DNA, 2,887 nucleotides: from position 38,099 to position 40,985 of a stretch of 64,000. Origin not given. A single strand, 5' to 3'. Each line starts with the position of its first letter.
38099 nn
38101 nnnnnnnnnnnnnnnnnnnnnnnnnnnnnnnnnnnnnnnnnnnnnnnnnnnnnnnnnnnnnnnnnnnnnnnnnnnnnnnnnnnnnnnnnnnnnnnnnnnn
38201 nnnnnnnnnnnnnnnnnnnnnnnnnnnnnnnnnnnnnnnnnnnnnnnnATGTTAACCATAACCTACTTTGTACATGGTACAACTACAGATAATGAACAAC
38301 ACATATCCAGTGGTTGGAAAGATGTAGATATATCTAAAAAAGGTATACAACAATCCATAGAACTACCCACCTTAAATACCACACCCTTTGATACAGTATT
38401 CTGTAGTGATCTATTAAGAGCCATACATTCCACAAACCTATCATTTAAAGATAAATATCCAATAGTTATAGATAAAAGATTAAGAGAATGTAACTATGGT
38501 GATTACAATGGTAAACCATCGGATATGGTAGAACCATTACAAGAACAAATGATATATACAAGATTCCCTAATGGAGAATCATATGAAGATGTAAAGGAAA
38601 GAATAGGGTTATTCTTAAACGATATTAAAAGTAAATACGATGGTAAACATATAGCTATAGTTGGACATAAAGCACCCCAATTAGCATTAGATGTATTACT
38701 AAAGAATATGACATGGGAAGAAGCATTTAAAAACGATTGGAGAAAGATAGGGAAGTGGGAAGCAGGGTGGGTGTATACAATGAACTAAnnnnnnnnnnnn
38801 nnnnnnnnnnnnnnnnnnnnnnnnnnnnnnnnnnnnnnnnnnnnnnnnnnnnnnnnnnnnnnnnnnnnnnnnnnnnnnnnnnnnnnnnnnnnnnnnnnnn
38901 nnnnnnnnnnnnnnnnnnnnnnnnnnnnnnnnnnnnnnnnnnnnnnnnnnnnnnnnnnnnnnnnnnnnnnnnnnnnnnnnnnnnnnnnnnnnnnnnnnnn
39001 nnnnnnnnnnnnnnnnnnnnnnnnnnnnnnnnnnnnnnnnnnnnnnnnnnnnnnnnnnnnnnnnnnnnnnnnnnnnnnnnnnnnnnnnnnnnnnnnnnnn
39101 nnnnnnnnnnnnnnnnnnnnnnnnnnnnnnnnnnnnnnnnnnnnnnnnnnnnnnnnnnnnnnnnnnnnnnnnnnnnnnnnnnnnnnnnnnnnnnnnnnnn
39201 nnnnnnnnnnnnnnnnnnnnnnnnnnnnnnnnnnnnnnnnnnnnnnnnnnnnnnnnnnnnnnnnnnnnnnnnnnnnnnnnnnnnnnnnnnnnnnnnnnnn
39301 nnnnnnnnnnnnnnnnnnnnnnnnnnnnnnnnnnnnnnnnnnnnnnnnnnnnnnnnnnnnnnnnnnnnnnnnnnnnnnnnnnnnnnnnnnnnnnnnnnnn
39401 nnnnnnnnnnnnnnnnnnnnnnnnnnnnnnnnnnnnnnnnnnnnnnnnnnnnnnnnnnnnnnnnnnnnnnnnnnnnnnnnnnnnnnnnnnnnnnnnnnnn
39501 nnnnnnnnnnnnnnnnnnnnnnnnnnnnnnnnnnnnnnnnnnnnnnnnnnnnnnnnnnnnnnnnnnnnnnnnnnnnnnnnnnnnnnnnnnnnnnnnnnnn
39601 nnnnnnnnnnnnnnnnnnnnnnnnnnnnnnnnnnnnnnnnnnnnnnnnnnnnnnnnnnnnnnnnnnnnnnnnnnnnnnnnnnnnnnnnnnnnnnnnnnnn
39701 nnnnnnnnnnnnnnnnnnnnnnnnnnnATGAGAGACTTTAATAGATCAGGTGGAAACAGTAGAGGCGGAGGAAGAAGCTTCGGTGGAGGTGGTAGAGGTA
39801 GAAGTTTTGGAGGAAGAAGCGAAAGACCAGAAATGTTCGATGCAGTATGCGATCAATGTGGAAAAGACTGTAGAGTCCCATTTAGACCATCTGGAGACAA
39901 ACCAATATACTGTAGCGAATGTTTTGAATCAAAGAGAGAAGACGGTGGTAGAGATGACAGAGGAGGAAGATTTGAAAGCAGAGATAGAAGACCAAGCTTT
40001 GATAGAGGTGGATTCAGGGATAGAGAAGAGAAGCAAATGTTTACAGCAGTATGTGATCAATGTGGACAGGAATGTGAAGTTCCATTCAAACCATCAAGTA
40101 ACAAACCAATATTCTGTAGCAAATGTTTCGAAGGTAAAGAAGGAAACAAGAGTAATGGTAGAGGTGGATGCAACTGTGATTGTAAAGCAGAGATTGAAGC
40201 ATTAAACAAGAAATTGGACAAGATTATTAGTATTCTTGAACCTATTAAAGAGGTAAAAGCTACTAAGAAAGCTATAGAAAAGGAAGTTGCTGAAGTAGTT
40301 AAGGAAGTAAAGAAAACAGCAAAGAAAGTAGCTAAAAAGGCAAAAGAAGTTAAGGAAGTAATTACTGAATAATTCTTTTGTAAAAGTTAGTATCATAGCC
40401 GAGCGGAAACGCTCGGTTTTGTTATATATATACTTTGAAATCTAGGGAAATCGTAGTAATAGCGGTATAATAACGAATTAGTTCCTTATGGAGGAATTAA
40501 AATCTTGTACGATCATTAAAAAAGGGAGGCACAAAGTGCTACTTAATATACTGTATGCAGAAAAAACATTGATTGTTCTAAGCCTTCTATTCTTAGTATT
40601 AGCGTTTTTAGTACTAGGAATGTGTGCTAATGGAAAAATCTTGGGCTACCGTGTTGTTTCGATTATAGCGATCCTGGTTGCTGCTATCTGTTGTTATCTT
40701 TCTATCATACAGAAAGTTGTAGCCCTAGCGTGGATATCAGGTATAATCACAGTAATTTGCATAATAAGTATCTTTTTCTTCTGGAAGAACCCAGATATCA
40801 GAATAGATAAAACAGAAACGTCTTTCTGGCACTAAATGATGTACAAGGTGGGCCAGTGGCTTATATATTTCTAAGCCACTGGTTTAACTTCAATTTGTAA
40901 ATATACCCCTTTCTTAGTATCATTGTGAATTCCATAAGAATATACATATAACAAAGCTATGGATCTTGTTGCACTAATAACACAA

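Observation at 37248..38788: ThsB-like TIR protein flanked by a small 3-TM membrane protein and a histidine-phosphatase-family protein, with no ThsA: candidate minimal TIR-based defence module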

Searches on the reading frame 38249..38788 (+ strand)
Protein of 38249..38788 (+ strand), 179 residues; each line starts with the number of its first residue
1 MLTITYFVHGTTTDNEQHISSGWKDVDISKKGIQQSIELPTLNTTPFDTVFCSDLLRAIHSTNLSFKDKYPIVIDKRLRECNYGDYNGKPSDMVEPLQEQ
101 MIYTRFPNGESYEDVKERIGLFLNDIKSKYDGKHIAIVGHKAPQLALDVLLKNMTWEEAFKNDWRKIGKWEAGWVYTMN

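Call 3: search_protein_families(library=pfam, proteins=[window:38249-38788:+], max_evalue=1)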
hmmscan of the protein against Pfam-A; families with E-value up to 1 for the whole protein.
window:38249-38788:+ (179 aa): 2 families
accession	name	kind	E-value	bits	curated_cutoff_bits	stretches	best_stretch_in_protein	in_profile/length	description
PF00300.27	His_Phos_1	-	6.9e-27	94.8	21.7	1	9-159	6-166/194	Histidine phosphatase superfamily (branch 1)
PF18929.5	DUF5678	-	0.059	13.6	23.2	1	126-140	2-16/49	Family of unknown function (DUF5678)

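Call 4: search_protein_families(library=padloc, proteins=[window:38249-38788:+], max_evalue=1)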
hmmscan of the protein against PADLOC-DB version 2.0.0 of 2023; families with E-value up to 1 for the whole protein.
window:38249-38788:+ (179 aa): 0 families

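Call 6: search_protein_families(library=ncbifam, proteins=[window:38249-38788:+], max_evalue=0.1)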
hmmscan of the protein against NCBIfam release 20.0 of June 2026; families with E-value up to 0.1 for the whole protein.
window:38249-38788:+ (179 aa): 20 families
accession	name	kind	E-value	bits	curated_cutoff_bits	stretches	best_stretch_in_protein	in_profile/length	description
TIGR03162.1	ribazole_cobC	equivalog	6.3e-22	77.8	162.9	1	9-163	6-167/176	alpha-ribazole phosphatase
NF011580.0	PRK15004.1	equivalog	2.5e-14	53.7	250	1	8-142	7-151/203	adenosylcobalamin/alpha-ribazole phosphatase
TIGR03848.1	MSMEG_4193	subfamily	6.4e-13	48.6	203.85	1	4-129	2-136/204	MSMEG_4193 family putative phosphomutase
NF045917.1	PhserinePhPspA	equivalog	1e-12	48.2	350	1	3-154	3-164/211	phosphoserine phosphatase PspA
NF038349.1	dPGM_arch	equivalog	1e-10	41.8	225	1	8-147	5-144/194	2,3-diphosphoglycerate-dependent phosphoglycerate mutase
NF010715.0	PRK14117.1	equivalog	2.1e-10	40.5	421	1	2-90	2-97/230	phosphoglycerate mutase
NF005567.0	PRK07238.1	equivalog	5.5e-10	39.1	326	1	7-143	183-329/378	bifunctional RNase H/acid phosphatase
NF002217.0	PRK01112.1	equivalog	6.5e-10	38.8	320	1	4-74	4-79/228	2,3-bisphosphoglycerate-dependent phosphoglycerate mutase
TIGR01258.1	pgm_1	subfamily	3.9e-09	36.3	81.7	1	8-90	7-96/245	2,3-bisphosphoglycerate-dependent phosphoglycerate mutase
NF002339.0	PRK01295.1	equivalog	3.5e-08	33.1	316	1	7-162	8-180/206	2,3-bisphosphoglycerate-dependent phosphoglycerate mutase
NF010713.0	PRK14115.1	equivalog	5.7e-08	32.3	305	1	4-88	4-95/248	2,3-diphosphoglycerate-dependent phosphoglycerate mutase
NF002901.0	PRK03482.1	equivalog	3.7e-07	30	261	1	1-152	1-159/215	2,3-diphosphoglycerate-dependent phosphoglycerate mutase GpmB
NF010718.0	PRK14120.1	equivalog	7.9e-07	28.6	366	1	5-90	8-100/249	phosphoglyceromutase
NF010717.0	PRK14119.1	equivalog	1.3e-06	28.2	378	1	7-92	7-99/228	2,3-diphosphoglycerate-dependent phosphoglycerate mutase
NF010716.0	PRK14118.1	equivalog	1.4e-06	27.8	409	1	5-88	4-94/227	2,3-diphosphoglycerate-dependent phosphoglycerate mutase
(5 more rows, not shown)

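Call 61: find_homologous_proteins(query=window:38249-38788:+, max_evalue=0.001)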
Query window:38249-38788:+ (179 aa): 7983 proteins with E <= 0.001 among 8000 candidates; the best 120 are listed.
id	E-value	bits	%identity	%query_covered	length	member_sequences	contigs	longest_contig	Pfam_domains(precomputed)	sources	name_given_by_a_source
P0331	5.5e-108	377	91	99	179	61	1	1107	PF00300.28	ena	-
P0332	1.8e-104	365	88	99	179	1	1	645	PF00300.28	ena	-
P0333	6.7e-104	363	86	99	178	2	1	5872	PF00300.28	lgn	-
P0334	1.1e-100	353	84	99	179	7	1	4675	PF00300.28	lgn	-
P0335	5.2e-98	344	84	99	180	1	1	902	PF00300.28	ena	-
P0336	9.0e-94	330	79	100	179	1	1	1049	PF00300.28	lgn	-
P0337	4.7e-92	325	79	99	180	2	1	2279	PF00300.28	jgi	-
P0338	7.7e-91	321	75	99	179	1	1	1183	PF00300.28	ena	-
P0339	1.2e-90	320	77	100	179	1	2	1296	PF00300.28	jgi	-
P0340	2.3e-90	319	77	99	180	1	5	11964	PF00300.28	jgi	jgi:broad specificity phosphatase PhoE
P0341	4.8e-90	318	75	100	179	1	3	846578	PF00300.28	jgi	jgi:alpha-ribazole phosphatase/probable phosphoglycerate mutase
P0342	7.2e-90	318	76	99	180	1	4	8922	PF00300.28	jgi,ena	jgi:broad specificity phosphatase PhoE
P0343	1.0e-89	317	76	99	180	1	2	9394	PF00300.28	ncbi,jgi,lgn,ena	-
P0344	2.6e-89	316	75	99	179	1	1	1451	PF00300.28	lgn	-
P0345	3.1e-89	316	77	99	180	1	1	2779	PF00300.28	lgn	-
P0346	3.5e-89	315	75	99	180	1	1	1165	PF00300.28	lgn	-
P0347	5.0e-89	315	75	99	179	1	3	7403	PF00300.28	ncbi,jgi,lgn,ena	jgi:alpha-ribazole phosphatase/probable phosphoglycerate mutase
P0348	6.1e-89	315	76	99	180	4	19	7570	PF00300.28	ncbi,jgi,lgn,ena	-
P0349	6.2e-89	315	74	99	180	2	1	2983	PF00300.28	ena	-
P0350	6.9e-89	314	75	100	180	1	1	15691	PF00300.28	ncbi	-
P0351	7.6e-89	314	76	99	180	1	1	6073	PF00300.28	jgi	-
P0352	9.4e-89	314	75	99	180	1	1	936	PF00300.28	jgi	jgi:broad specificity phosphatase PhoE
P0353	9.9e-89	314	75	99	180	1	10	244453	PF00300.28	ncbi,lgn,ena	-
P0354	1.3e-88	314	74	99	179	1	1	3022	PF00300.28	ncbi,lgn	-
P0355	1.8e-88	313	74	99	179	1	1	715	PF00300.28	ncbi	-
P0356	3.9e-88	312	73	99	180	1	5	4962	PF00300.28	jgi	jgi:alpha-ribazole phosphatase/probable phosphoglycerate mutase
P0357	4.8e-88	312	75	99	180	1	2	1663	PF00300.28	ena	-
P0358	7.8e-88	311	75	99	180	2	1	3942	PF00300.28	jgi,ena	-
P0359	9.7e-88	311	74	100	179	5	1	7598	PF00300.28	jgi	-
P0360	9.9e-88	311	73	99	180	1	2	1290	PF00300.28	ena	-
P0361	1.4e-87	310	73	100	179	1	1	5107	PF00300.28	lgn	-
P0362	1.7e-87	310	75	99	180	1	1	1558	PF00300.28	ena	-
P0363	2.0e-87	310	74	99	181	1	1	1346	PF00300.28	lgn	-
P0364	3.0e-87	309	75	99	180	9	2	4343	PF00300.28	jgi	jgi:broad specificity phosphatase PhoE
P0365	4.2e-87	309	73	99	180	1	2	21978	PF00300.28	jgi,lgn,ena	jgi:broad specificity phosphatase PhoE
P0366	4.4e-87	309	74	99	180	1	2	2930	PF00300.28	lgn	-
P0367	6.0e-87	308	73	99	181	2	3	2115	PF00300.28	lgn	-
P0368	6.6e-87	308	73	99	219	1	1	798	PF00300.28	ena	-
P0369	7.7e-87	308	74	99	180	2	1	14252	PF00300.28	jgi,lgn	jgi:alpha-ribazole phosphatase/probable phosphoglycerate mutase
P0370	1.1e-86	307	75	99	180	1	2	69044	PF00300.28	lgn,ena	-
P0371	1.8e-86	307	73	99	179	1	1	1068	PF00300.28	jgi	jgi:broad specificity phosphatase PhoE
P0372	2.3e-86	306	72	99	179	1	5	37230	PF00300.28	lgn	-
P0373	2.8e-86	306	72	99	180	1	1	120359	PF00300.28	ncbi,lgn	-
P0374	3.0e-86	306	73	99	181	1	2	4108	PF00300.28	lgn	-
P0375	4.4e-86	305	73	99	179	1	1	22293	PF00300.28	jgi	-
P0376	4.5e-86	305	73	99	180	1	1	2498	PF00300.28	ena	-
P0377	5.3e-86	305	72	99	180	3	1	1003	PF00300.28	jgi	jgi:broad specificity phosphatase PhoE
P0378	6.2e-86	305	75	99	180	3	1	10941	PF00300.28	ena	-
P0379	6.4e-86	305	73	99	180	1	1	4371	PF00300.28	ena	-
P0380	1.3e-85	304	73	99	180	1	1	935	PF00300.28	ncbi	-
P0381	1.4e-85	304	71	99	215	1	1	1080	PF00300.28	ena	-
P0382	1.4e-85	304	73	99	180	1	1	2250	PF00300.28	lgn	-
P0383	1.6e-85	304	73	99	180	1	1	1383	PF00300.28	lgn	-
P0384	1.6e-85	304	73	98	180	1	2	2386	PF00300.28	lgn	-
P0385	1.7e-85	303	72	99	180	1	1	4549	PF00300.28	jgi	jgi:broad specificity phosphatase PhoE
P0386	3.1e-85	303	71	99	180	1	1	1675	PF00300.28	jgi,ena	-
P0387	3.6e-85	302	71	99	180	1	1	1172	PF00300.28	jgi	jgi:broad specificity phosphatase PhoE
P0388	4.8e-85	302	72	99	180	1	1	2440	PF00300.28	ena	-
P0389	5.4e-85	302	71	99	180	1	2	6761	PF00300.28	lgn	-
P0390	6.4e-85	302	71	99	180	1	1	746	PF00300.28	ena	-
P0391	9.8e-85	301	69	99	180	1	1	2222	PF00300.28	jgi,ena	-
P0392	2.3e-84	300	73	99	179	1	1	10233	PF00300.28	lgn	-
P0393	3.9e-84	299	69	99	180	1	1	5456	PF00300.28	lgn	-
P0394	4.3e-84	299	69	99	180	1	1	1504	PF00300.28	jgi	jgi:broad specificity phosphatase PhoE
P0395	4.5e-84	299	72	99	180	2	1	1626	PF00300.28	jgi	jgi:broad specificity phosphatase PhoE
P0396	4.6e-84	299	71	99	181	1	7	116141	PF00300.28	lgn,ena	-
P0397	6.0e-84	298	74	98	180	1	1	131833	PF00300.28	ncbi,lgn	-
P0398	6.3e-84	298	71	99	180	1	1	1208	PF00300.28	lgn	-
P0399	6.6e-84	298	73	99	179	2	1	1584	PF00300.28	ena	-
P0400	8.2e-84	298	71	99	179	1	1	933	PF00300.28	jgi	jgi:broad specificity phosphatase PhoE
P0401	8.6e-84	298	70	99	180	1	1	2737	PF00300.28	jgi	jgi:alpha-ribazole phosphatase/probable phosphoglycerate mutase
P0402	8.8e-84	298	73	99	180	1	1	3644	PF00300.28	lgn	-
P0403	1.1e-83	298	71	99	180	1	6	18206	PF00300.28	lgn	-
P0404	1.6e-83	297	71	99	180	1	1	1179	PF00300.28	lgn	-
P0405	2.9e-83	296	72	99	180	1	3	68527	PF00300.28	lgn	-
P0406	5.0e-82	292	69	99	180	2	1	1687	PF00300.28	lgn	-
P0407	6.1e-82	292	71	99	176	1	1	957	PF00300.28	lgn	-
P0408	9.4e-82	291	69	99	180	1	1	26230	PF00300.28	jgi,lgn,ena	-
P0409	1.2e-81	291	70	99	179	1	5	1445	PF00300.28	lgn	-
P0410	1.3e-81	291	69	99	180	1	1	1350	PF00300.28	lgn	-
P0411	2.6e-81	290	69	99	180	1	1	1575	PF00300.28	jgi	jgi:broad specificity phosphatase PhoE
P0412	3.1e-81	290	68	99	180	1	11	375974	PF00300.28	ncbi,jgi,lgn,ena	ncbi:MAG: histidine phosphatase family protein [Candidatus Nanosyncoccaceae bacterium]|jgi:broad spe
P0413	3.9e-81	289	70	99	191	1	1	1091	PF00300.28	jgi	jgi:broad specificity phosphatase PhoE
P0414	4.9e-80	286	70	100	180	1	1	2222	PF00300.28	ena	-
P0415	1.2e-79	284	69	99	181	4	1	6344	PF00300.28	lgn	-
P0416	1.9e-79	284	69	99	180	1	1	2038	PF00300.28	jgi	jgi:broad specificity phosphatase PhoE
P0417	3.1e-79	283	69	99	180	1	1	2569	PF00300.28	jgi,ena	-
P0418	3.3e-79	283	71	98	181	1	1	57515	PF00300.28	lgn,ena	-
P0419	3.4e-79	283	69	99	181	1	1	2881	PF00300.28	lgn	-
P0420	3.5e-79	283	68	99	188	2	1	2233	PF00300.28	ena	-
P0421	3.7e-79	283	70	100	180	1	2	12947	PF00300.28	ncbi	-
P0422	1.1e-78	281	70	99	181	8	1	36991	PF00300.28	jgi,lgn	jgi:broad specificity phosphatase PhoE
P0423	2.0e-78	280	67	99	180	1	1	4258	PF00300.28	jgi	jgi:alpha-ribazole phosphatase/probable phosphoglycerate mutase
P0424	2.1e-78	280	69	99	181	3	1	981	PF00300.28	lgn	-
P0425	4.1e-78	279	68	99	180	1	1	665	PF00300.28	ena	-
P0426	6.8e-78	279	70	99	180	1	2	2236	PF00300.28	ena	-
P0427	8.6e-78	278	67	99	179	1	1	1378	PF00300.28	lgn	-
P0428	1.1e-77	278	68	100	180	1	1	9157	PF00300.28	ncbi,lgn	ncbi:MAG: histidine phosphatase family protein [Candidatus Bilamarchaeum sp.]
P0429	1.1e-77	278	70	99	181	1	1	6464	PF00300.28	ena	-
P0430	1.2e-77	278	69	99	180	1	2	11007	PF00300.28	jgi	jgi:broad specificity phosphatase PhoE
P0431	1.2e-77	278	69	99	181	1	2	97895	PF00300.28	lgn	-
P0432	1.4e-77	278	68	99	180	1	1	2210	PF00300.28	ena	-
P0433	2.6e-77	277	69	99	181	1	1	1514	PF00300.28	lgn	-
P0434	3.1e-77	277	68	100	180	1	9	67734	PF00300.28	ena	-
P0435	3.4e-77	276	69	98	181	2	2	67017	PF00300.28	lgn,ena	-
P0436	4.5e-77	276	65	99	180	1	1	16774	PF00300.28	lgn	-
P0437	6.0e-77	276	68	99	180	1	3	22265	PF00300.28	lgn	-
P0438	7.6e-77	275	65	99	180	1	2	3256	PF00300.28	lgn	-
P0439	8.3e-77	275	70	98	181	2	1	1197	PF00300.28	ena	-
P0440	8.6e-77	275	67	99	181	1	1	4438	PF00300.28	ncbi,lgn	-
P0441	1.1e-76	275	68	99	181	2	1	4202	PF00300.28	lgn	-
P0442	1.3e-76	275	67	99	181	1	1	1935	PF00300.28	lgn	-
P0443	1.4e-76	274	69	99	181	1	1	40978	PF00300.28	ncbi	-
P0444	1.9e-76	274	66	100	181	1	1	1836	PF00300.28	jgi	jgi:broad specificity phosphatase PhoE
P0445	2.6e-76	274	66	99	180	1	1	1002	PF00300.28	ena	-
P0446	2.7e-76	273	67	99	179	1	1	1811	PF00300.28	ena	-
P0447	3.0e-76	273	66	99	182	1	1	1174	PF00300.28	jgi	jgi:broad specificity phosphatase PhoE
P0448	3.0e-76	273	67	99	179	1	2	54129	PF00300.28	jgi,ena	-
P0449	3.4e-76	273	69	99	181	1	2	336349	PF00300.28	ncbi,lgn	ncbi:MAG: histidine phosphatase family protein [Patescibacteria group bacterium]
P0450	3.7e-76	273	67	100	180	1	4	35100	PF00300.28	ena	-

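Call 64: find_encoding_contigs(protein=P0412, flank=6000, max_places=2)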
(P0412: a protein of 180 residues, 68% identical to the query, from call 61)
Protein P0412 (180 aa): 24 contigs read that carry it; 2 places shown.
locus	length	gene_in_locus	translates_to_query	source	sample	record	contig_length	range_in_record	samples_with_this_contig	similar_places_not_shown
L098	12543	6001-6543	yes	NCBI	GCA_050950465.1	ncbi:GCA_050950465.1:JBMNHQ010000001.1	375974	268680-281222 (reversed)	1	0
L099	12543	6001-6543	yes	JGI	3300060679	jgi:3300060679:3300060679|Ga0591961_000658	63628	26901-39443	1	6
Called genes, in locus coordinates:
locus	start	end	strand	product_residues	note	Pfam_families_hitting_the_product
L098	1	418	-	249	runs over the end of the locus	PF02698:DUF218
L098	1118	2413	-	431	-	PF00498:FHA (faint)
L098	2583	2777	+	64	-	PF17253:DUF5320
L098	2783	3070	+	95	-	PF02001:DUF134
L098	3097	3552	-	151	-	PF00293:NUDIX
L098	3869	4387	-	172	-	-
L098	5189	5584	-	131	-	PF01850:PIN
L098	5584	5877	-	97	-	PF04014:MazE_antitoxin (weak)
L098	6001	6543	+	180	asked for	PF00300:His_Phos_1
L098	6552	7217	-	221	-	PF00156:Pribosyltran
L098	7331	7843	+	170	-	PF00011:HSP20, PF17886:ArsA_HSP20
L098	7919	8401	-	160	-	PF18895:T4SS_pilin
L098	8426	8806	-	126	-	PF18895:T4SS_pilin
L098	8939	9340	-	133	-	PF18895:T4SS_pilin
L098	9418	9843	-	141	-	PF18895:T4SS_pilin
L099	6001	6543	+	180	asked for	PF00300:His_Phos_1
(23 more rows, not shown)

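Call 65: find_encoding_contigs(protein=P0341, flank=6000, max_places=2)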
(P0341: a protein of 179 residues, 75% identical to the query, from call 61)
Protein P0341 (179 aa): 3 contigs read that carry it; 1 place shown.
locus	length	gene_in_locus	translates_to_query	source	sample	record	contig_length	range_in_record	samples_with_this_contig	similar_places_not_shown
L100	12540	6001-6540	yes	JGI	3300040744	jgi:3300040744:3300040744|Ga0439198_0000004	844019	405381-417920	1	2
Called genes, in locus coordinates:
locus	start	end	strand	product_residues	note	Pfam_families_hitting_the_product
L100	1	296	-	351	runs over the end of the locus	PF14397:ATPgrasp_ST (faint), PF02655:ATP-grasp_3 (faint), PF07478:Dala_Dala_lig_C (faint), PF08443:RimK (faint)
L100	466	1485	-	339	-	PF00149:Metallophos (weak)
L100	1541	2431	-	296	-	PF03692:CxxCxxCC (weak)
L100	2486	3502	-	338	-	-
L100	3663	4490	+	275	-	-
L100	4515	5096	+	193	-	PF04229:GrpB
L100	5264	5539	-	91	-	-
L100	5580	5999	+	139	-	PF02517:Rce1-like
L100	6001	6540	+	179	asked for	PF00300:His_Phos_1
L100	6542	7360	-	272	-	-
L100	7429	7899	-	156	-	PF13302:Acetyltransf_3 (weak), PF13673:Acetyltransf_10, PF00583:Acetyltransf_1, PF13508:Acetyltransf_7, PF14542:Acetyltransf_CG (weak), PF08445:FR47 (weak)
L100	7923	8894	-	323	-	-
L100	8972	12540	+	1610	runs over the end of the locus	PF16656:Pur_ac_phosph_N, PF01551:Peptidase_M23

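Call 68: search_solved_structures(query=window:38249-38788:+, max_evalue=0.00001, show_alignments=1)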
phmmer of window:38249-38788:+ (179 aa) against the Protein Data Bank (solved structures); distinct sequences matched with E-value up to 0.00001: 10.
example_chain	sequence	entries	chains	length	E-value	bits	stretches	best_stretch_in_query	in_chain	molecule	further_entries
6nru_A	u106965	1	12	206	3.8e-09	39.8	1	7-147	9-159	CobC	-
1ebb_A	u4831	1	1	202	8.4e-09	38.7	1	6-144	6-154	PHOSPHATASE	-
1h2e_A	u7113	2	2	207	9e-09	38.6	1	6-144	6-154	PHOSPHATASE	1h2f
6e4b_A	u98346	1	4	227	1.6e-08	37.8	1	7-146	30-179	Adenosylcobalamin/alpha-ribazole phosphatase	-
9nv5_A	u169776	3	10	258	1.7e-08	37.7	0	3-93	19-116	Phosphoglycerate mutase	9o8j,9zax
3d8h_A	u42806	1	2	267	1.1e-07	35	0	4-89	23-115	Glycolytic phosphoglycerate mutase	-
3r7a_A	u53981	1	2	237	4e-07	33.3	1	3-92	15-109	Phosphoglycerate mutase, putative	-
1qhf_A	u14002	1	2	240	6.7e-07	32.5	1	8-91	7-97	PROTEIN (PHOSPHOGLYCERATE MUTASE)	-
1bq3_D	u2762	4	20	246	7.2e-07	32.4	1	8-91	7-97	PROTEIN (PHOSPHOGLYCERATE MUTASE 1) | PHOSPHOGLYCERATE MUTASE 1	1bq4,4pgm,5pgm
9mmh_A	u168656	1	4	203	2.6e-06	30.6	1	7-143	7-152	Phosphoglycerate mutase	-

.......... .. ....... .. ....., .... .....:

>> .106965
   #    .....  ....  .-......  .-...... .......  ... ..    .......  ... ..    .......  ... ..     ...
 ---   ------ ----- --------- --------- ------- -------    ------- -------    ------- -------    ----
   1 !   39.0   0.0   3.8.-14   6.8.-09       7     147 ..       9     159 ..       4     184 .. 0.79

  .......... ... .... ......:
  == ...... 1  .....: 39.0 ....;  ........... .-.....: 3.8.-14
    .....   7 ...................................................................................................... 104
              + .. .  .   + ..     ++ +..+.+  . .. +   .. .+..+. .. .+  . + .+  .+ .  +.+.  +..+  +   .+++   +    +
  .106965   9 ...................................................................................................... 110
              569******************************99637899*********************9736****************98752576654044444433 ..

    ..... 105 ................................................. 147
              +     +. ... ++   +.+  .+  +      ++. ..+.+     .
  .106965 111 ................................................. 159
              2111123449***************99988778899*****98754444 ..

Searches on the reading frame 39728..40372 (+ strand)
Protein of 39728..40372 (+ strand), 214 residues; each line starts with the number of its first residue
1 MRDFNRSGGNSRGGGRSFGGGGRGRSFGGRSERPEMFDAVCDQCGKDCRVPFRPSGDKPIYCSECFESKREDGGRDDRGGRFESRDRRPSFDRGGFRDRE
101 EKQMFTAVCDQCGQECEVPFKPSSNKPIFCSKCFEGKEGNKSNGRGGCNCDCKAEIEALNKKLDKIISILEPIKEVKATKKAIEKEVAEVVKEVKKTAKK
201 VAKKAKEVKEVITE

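Call 3: search_protein_families(library=pfam, proteins=[window:39728-40372:+], max_evalue=1)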
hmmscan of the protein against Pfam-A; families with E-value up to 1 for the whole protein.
window:39728-40372:+ (214 aa): 8 families
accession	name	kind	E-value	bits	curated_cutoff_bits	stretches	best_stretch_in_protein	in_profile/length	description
PF23477.1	zf_Tbcl_2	-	1e-32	112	27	2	35-70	2-37/37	Probable treble clef zinc finger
PF06364.17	DUF1068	-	0.011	16.1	25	1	143-207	38-102/165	Protein of unknown function (DUF1068)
PF03623.18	Focal_AT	-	0.033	14.6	23.3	1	155-207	47-101/133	Focal adhesion targeting region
PF20849.2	TelK_muzzle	-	0.038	14.5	27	1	151-196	33-78/118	Protelomerase, muzzle domain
PF24254.1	DUF7455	-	0.051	13.5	27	0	109-130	7-29/54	Domain of unknown function (DUF7455)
PF13314.11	DUF4083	-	0.077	13.4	25.4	1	157-171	41-55/57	Domain of unknown function (DUF4083)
PF06103.16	DUF948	-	0.081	13.6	37.2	1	171-213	33-75/89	Bacterial protein of unknown function (DUF948)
PF11887.13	Mce4_CUP1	-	0.17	11.9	32.6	1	156-213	70-127/222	Cholesterol uptake porter CUP1 of Mce4, putative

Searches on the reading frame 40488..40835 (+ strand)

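Call 3: search_protein_families(library=pfam, proteins=[window:40488-40835:+], max_evalue=1)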
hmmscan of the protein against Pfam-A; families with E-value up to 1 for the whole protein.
window:40488-40835:+ (115 aa): 2 families
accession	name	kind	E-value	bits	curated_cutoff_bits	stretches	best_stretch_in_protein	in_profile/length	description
PF02322.20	Cyt_bd_oxida_II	-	0.0093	15.8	35.6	1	29-106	192-262/302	Cytochrome bd terminal oxidase subunit II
PF11143.13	DUF2919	-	0.24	12.2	27.2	1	12-105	39-141/146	Protein of unknown function (DUF2919)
